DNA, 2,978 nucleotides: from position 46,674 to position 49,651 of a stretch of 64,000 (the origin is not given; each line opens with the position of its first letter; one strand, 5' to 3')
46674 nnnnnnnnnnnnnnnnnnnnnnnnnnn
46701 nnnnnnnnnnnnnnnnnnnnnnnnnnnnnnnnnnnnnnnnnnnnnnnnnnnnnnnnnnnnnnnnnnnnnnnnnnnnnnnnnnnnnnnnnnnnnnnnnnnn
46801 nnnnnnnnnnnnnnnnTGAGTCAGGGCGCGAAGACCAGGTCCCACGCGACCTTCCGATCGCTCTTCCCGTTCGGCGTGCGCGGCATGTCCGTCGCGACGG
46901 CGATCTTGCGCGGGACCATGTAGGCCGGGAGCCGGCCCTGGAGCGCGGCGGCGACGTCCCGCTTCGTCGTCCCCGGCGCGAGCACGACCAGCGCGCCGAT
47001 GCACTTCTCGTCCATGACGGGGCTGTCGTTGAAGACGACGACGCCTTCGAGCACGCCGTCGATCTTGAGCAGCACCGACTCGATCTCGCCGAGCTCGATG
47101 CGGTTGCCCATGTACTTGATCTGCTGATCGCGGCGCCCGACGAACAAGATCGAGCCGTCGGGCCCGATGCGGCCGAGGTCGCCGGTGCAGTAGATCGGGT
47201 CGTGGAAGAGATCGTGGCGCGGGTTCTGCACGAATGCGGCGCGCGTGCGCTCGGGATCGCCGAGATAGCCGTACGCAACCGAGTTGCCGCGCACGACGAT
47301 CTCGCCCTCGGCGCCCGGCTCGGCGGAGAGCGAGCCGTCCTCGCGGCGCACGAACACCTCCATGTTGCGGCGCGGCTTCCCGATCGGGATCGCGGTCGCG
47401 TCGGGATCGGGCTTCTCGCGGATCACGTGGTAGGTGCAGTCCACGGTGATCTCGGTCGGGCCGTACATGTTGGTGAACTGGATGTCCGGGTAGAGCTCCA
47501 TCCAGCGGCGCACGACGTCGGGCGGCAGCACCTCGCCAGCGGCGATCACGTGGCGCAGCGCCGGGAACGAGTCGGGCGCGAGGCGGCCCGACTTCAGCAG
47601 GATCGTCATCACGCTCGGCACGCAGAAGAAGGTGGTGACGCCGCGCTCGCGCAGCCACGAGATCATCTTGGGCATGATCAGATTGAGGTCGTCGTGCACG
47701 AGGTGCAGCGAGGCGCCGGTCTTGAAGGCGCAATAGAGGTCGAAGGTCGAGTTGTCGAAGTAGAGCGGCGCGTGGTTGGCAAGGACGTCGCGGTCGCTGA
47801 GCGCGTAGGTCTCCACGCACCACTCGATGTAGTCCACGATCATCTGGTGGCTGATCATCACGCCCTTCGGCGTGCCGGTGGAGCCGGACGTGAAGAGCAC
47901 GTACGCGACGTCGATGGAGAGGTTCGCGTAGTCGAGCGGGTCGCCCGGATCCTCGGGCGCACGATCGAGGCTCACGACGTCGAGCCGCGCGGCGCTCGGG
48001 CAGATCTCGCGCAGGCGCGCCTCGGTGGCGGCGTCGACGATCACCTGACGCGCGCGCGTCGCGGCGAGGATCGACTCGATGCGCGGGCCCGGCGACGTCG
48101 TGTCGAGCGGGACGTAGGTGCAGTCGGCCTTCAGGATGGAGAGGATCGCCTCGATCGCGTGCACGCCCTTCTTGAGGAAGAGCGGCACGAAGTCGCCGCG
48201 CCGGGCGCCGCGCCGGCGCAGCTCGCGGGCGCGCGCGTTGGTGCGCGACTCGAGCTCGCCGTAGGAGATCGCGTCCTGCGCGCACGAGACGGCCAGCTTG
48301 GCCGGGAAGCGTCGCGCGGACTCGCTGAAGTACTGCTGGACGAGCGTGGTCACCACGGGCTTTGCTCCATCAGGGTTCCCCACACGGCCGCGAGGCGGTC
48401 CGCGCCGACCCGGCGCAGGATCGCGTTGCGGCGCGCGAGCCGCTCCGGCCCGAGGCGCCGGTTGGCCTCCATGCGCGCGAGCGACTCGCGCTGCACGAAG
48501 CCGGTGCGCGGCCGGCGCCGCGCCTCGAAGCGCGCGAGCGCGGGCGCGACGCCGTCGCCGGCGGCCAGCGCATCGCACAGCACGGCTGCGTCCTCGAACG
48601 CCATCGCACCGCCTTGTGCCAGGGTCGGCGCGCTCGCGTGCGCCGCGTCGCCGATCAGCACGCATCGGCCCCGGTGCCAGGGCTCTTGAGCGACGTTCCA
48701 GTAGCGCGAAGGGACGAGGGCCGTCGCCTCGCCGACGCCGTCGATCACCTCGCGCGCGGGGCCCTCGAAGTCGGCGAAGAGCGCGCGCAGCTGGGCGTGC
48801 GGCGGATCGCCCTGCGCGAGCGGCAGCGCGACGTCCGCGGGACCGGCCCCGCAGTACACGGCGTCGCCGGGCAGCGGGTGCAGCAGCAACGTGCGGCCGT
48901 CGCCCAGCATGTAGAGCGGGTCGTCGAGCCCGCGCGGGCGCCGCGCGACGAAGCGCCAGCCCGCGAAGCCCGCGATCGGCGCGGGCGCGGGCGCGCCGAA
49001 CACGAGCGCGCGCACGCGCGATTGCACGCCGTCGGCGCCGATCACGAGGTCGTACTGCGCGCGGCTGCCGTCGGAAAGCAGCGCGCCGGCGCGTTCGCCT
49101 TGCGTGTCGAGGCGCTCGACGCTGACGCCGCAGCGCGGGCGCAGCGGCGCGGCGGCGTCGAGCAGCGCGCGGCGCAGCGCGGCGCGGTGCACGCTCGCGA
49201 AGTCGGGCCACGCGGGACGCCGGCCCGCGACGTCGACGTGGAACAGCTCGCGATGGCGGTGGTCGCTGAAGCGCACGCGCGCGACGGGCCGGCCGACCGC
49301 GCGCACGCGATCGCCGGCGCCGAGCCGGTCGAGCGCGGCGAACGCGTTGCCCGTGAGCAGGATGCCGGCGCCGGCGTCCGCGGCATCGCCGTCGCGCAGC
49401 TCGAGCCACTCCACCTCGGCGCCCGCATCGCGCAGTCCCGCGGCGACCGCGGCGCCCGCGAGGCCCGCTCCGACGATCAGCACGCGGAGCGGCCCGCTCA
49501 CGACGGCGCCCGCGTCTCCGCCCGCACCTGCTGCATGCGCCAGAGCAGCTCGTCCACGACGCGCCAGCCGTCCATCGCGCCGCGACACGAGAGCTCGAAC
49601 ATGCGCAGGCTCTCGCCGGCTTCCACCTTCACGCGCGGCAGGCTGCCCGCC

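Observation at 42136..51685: Carrier-protein-centred oxidative tailoring cluster (A-domain, ACP, di-iron oxygenase, FAD monooxygenase, P450, deacetylase, acyltransferase-like, ThDP enzyme)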

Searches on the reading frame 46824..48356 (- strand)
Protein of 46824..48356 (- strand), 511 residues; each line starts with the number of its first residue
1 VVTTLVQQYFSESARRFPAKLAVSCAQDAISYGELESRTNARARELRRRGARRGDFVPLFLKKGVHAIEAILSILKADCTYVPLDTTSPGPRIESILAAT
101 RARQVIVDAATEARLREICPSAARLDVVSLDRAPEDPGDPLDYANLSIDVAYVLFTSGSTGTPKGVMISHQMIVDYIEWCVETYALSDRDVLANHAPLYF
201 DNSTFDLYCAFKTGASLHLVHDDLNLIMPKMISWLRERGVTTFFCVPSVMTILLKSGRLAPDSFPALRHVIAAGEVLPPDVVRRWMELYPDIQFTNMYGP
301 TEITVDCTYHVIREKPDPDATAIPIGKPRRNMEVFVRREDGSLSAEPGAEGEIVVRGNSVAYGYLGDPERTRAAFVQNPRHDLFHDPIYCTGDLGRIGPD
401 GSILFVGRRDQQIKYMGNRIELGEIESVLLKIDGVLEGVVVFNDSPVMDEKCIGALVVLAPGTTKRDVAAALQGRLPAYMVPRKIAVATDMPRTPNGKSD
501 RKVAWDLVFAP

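Call 7: search_protein_families(library=pfam, proteins=[window:46824-48356:-], max_evalue=0.01)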
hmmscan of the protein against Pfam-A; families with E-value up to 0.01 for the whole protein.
window:46824-48356:- (511 aa): 2 families
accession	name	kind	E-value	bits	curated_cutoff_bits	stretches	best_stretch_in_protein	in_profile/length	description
PF00501.34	AMP-binding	-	1.6e-76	258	29.9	1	10-365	1-384/384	AMP-binding enzyme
PF13193.12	AMP-binding_C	-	2.9e-10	41.4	24.5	1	424-498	1-76/76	AMP-binding enzyme C-terminal domain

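Call 9: search_protein_families(library=ncbifam, proteins=[window:46824-48356:-], max_evalue=0.001)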
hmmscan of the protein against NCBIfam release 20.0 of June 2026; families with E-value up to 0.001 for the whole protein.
window:46824-48356:- (511 aa): 103 families (the best 25 are shown)
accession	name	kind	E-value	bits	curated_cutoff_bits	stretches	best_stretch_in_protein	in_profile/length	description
TIGR01733.1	AA-adenyl-dom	subfamily_domain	8.7e-110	367.3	317.4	1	31-440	1-409/409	amino acid adenylation domain-containing protein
NF003417.0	PRK04813.1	subfamily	1.4e-86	291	476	1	10-503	9-498/505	D-alanine--poly(phosphoribitol) ligase subunit DltA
NF004282.0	PRK05691.1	subfamily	3.8e-85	285.4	4090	2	232-503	3953-4221/4334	non-ribosomal peptide synthase/polyketide synthase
TIGR01734.1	D-ala-DACP-lig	equivalog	2.7e-82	277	559.85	1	11-503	7-497/504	D-alanine--poly(phosphoribitol) ligase subunit DltA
NF038078.1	NRPS_MxcG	equivalog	2.7e-80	270.1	2300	1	7-502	459-954/1442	myxochelin non-ribosomal peptide synthetase MxcG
NF041803.1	NRPS_SolG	exception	2.2e-76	257.3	2200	1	6-503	563-1069/1163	solanimycin non-ribosomal peptide synthetase SolG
NF047350.1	aureusi_NRPS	equivalog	3.5e-76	256.4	2500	1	6-502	1436-1906/2373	aureusimine non-ribosomal peptide synthetase AusA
NF007605.2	PRK10252.1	equivalog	9.9e-73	245.2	2400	1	5-503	455-956/1292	enterobactin non-ribosomal peptide synthetase EntF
TIGR03098.1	ligase_PEP_1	hypoth_equivalog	1.3e-70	238.4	592.35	1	6-503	2-513/517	acyl-CoA ligase (AMP-forming), exosortase A system-associated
NF004837.0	PRK06187.1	subfamily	8.5e-68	228.9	476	1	4-503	8-517/531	long-chain-fatty-acid--CoA ligase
NF006182.0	PRK08316.1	subfamily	1.6e-57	195.1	663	1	5-498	12-507/523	fatty acyl-CoA synthetase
NF004511.1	PRK05852.1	equivalog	9.8e-50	169.6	650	1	12-502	7-498/505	FadD7 family fatty acid--CoA ligase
TIGR03443.1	alpha_am_amid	equivalog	5.8e-47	159.8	1030.1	2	154-442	421-733/1390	L-aminoadipate-semialdehyde dehydrogenase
NF004808.0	PRK06155.1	equivalog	8.1e-46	156.4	722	1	10-501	27-515/542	ATP-dependent acyl-CoA ligase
NF005702.0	PRK07514.1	subfamily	4.7e-45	153.9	558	1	21-503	20-495/506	malonyl-CoA synthase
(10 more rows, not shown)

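Call 23: search_solved_structures(query=window:46824-48356:-, max_evalue=1e-30, show_alignments=0)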
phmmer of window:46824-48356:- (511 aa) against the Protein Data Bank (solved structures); distinct sequences matched with E-value up to 1e-30: 81 (the best 60 are shown).
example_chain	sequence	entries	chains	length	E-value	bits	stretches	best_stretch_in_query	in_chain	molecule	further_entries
6mfy_A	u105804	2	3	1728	2.3e-125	422.2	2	6-503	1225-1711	Linear gramicidin synthase subunit A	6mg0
6mfz_A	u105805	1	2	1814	2.6e-125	422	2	6-503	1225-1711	Linear gramicidin synthase subunit A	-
9be3_A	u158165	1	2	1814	2.6e-125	422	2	6-503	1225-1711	Linear gramicidin synthase subunit A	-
9be4_A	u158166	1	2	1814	2.6e-125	422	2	6-503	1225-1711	Linear gramicidin synthase subunit A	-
9meh_A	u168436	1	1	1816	2.6e-125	422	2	6-503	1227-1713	Linear gramicidin synthase subunit A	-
8xjz_C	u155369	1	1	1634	9.9e-108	364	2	8-508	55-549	Peptide synthetase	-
6o6e_B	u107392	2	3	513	7.3e-73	249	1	7-502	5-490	L-proline--[L-prolyl-carrier protein] ligase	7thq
6p1j_A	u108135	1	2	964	7.9e-72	245.6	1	3-503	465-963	Txo2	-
2vsq_A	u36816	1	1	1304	1.1e-71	245.2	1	8-502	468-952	SURFACTIN SYNTHETASE SUBUNIT 3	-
9bfd_A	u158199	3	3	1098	2e-70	240.9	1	6-503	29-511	Tyrocidine synthase 1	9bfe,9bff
6ea3_B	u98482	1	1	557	5.1e-69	236.3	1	22-502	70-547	adenylation domain of Fuscachelin synthetase component H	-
4d4g_A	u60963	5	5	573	6e-69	236.1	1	6-503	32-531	APNAA1 | APNA A1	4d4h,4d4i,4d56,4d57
9bfd_B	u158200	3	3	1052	2.4e-67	230.8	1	6-503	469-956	Tyrocidine synthase 2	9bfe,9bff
1amu_A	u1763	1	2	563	2.9e-65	223.9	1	6-503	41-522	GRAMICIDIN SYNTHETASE 1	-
7ly7_A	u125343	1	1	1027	5.1e-65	223.1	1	6-503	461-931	BmdB, Bacillamide NRPS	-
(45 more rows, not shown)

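Call 40: search_solved_structures(query=window:46824-48356:-, max_evalue=1e-100, show_alignments=1)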
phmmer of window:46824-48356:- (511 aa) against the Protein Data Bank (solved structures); distinct sequences matched with E-value up to 1e-100: 6.
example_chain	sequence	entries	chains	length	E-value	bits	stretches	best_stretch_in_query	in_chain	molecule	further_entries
6mfy_A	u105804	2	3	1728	2.3e-125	422.2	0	6-503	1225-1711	Linear gramicidin synthase subunit A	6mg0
6mfz_A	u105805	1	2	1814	2.6e-125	422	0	6-503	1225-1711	Linear gramicidin synthase subunit A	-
9be3_A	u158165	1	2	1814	2.6e-125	422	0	6-503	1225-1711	Linear gramicidin synthase subunit A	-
9be4_A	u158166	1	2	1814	2.6e-125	422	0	6-503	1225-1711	Linear gramicidin synthase subunit A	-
9meh_A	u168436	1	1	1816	2.6e-125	422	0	6-503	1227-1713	Linear gramicidin synthase subunit A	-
8xjz_C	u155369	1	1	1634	9.9e-108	364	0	8-508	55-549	Peptide synthetase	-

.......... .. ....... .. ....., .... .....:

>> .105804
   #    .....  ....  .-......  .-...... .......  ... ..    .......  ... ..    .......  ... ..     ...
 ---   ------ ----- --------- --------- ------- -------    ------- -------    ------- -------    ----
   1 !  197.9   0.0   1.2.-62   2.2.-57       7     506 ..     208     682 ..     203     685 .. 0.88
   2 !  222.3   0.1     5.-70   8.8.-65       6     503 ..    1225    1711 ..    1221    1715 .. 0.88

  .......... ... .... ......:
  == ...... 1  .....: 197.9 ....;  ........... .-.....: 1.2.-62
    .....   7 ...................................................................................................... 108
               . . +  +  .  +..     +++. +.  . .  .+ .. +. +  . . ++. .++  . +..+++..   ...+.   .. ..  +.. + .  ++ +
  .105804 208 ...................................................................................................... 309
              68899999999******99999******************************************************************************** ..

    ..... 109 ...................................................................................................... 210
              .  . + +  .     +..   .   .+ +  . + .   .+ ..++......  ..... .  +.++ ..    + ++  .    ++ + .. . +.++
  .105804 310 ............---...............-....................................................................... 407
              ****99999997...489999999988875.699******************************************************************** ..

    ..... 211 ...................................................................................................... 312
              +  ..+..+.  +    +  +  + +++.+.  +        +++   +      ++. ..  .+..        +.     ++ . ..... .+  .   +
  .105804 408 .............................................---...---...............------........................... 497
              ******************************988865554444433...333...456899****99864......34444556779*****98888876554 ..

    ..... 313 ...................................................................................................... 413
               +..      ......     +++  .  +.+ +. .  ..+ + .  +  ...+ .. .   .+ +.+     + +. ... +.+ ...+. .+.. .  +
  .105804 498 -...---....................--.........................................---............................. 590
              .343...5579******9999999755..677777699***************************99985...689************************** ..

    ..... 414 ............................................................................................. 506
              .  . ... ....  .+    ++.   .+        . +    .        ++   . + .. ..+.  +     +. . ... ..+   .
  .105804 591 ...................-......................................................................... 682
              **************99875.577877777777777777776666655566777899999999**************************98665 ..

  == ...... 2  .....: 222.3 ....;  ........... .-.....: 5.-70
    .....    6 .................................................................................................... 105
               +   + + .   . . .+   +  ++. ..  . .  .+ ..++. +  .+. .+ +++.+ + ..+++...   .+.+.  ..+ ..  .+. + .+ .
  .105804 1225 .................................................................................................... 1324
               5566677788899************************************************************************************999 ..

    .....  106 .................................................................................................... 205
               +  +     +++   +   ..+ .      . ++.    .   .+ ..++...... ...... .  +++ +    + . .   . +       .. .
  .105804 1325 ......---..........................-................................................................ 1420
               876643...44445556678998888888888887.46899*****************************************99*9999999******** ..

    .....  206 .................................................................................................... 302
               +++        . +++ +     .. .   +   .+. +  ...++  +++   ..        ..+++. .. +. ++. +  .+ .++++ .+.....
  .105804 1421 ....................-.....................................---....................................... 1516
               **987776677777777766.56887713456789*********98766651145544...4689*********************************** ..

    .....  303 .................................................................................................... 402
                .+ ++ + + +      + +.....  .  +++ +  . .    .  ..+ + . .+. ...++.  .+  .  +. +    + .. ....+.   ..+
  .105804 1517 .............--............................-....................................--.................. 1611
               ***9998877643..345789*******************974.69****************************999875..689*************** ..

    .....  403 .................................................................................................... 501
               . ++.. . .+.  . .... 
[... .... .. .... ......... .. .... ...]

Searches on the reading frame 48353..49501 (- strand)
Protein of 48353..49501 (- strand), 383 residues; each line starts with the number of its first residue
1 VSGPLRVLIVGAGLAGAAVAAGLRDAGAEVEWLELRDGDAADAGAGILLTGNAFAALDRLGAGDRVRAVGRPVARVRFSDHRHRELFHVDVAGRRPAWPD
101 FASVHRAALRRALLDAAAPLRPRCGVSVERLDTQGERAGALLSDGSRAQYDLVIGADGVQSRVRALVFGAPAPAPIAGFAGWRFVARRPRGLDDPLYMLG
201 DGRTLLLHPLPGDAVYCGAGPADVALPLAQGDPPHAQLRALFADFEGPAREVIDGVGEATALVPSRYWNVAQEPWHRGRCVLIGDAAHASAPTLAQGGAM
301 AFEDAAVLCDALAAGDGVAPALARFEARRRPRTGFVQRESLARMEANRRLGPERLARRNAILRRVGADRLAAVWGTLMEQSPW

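Call 7: search_protein_families(library=pfam, proteins=[window:48353-49501:-], max_evalue=0.01)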
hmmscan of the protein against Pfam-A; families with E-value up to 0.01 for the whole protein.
window:48353-49501:- (383 aa): 3 families
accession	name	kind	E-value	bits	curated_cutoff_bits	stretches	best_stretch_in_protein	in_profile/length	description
PF01494.25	FAD_binding_3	-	2.1e-22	80.2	22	2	6-166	3-166/349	FAD binding domain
PF07992.20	Pyr_redox_2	-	5.8e-05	23.1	26.1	0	6-37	144-175/291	Pyridine nucleotide-disulphide oxidoreductase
PF13450.12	NAD_binding_8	-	0.0015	19.2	21.9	1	9-37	1-29/68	NAD(P)-binding Rossmann-like domain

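Call 9: search_protein_families(library=ncbifam, proteins=[window:48353-49501:-], max_evalue=0.001)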
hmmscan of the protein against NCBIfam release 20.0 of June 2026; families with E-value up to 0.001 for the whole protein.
window:48353-49501:- (383 aa): 55 families (the best 25 are shown)
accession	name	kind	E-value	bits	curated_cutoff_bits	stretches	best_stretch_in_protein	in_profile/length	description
NF005313.0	PRK06847.1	subfamily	4.8e-70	236.4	372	1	5-346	5-350/375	hypothetical protein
NF033623.1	urate_HpxO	equivalog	9.1e-43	146.6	500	1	7-339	2-338/381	FAD-dependent urate hydroxylase HpxO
NF006021.0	PRK08163.1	equivalog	1.2e-35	123.3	459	2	5-185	6-189/398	3-hydroxybenzoate 6-monooxygenase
NF005243.0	PRK06753.1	equivalog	3.1e-35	121.7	365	1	6-364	2-355/374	hypothetical protein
NF005720.0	PRK07538.1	subfamily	1.2e-32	113.4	400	2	6-194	4-200/418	hypothetical protein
NF005062.0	PRK06475.1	equivalog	1e-28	100.3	524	2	235-356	252-370/401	FAD-binding protein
NF005761.0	PRK07588.1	equivalog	1.2e-28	100.2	454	2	6-170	2-167/392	FAD-binding domain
NF005566.0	PRK07236.1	subfamily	5.9e-28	97.9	333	2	5-185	7-177/386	hypothetical protein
TIGR01988.1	Ubi-OHases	subfamily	4.4e-22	78.5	224.65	2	7-166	2-170/387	ubiquinone biosynthesis hydroxylase, UbiH/UbiF/VisC/COQ6 family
TIGR03219.1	salicylate_mono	equivalog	9.2e-20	70.7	446.35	2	5-170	1-168/414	salicylate 1-monooxygenase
NF033476.1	tet_destruct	subfamily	2.2e-17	63.1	550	2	6-169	5-167/386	tetracycline destructase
TIGR01984.1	UbiH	equivalog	7.2e-16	58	392.2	2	7-166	2-167/382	2-octaprenyl-6-methoxyphenyl hydroxylase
NF005452.0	PRK07045.1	equivalog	8.4e-16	57.8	397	1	4-332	5-343/388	putative monooxygenase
NF005691.0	PRK07494.1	equivalog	3e-14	52.4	459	2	6-165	10-172/404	UbiH/UbiF family hydroxylase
NF006460.0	PRK08849.1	equivalog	6.1e-14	51.6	598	2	275-357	278-362/386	2-octaprenyl-3-methyl-6-methoxy-1,4-benzoquinol hydroxylase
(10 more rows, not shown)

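Call 57: search_solved_structures(query=window:48353-49501:-, max_evalue=1e-10)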
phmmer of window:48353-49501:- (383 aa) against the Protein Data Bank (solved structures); distinct sequences matched with E-value up to 1e-10: 34.
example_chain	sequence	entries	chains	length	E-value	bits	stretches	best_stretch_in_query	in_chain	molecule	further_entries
8uiq_A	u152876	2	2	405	1.5e-29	106.6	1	2-342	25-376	6-hydroxynicotinate 3-monooxygenase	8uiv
5eow_A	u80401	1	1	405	2.1e-29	106.1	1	2-342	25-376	6-hydroxynicotinate 3-monooxygenase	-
8r2t_A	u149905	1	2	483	3.8e-29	105.3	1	5-359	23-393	FAD-binding domain-containing protein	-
8rqh_A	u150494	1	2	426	3.1e-28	102.3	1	7-360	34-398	Tropone 2-monooxygenase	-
3rp8_A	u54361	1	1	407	2.4e-27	99.4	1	3-333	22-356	flavoprotein monooxygenase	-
3rp6_A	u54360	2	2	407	3e-27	99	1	3-333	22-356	flavoprotein monooxygenase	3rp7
8x38_A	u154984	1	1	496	2e-23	86.5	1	5-344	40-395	Decarboxylative Vanillate 1-Hydroxylase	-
2rgj_A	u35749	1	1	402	1.4e-21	80.3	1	1-200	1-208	Flavin-containing monooxygenase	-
3c96_A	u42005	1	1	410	1.5e-21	80.2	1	1-200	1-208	Flavin-containing monooxygenase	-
8gsm_G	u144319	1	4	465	6.9e-21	78.1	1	5-354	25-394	4-hydroxybenzoate decarboxylase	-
4bk1_A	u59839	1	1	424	6.1e-19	71.7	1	5-314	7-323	PROBABLE SALICYLATE MONOOXYGENASE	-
4bjy_A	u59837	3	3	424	1.9e-18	70.1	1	5-314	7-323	PROBABLE SALICYLATE MONOOXYGENASE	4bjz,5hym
4bk2_A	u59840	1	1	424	1.9e-18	70.1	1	5-314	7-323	PROBABLE SALICYLATE MONOOXYGENASE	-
4bk3_A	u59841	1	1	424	2e-18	70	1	5-314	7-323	PROBABLE SALICYLATE MONOOXYGENASE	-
3alm_A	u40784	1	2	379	1.6e-17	67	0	265-352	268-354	2-methyl-3-hydroxypyridine-5-carboxylic acid oxygenase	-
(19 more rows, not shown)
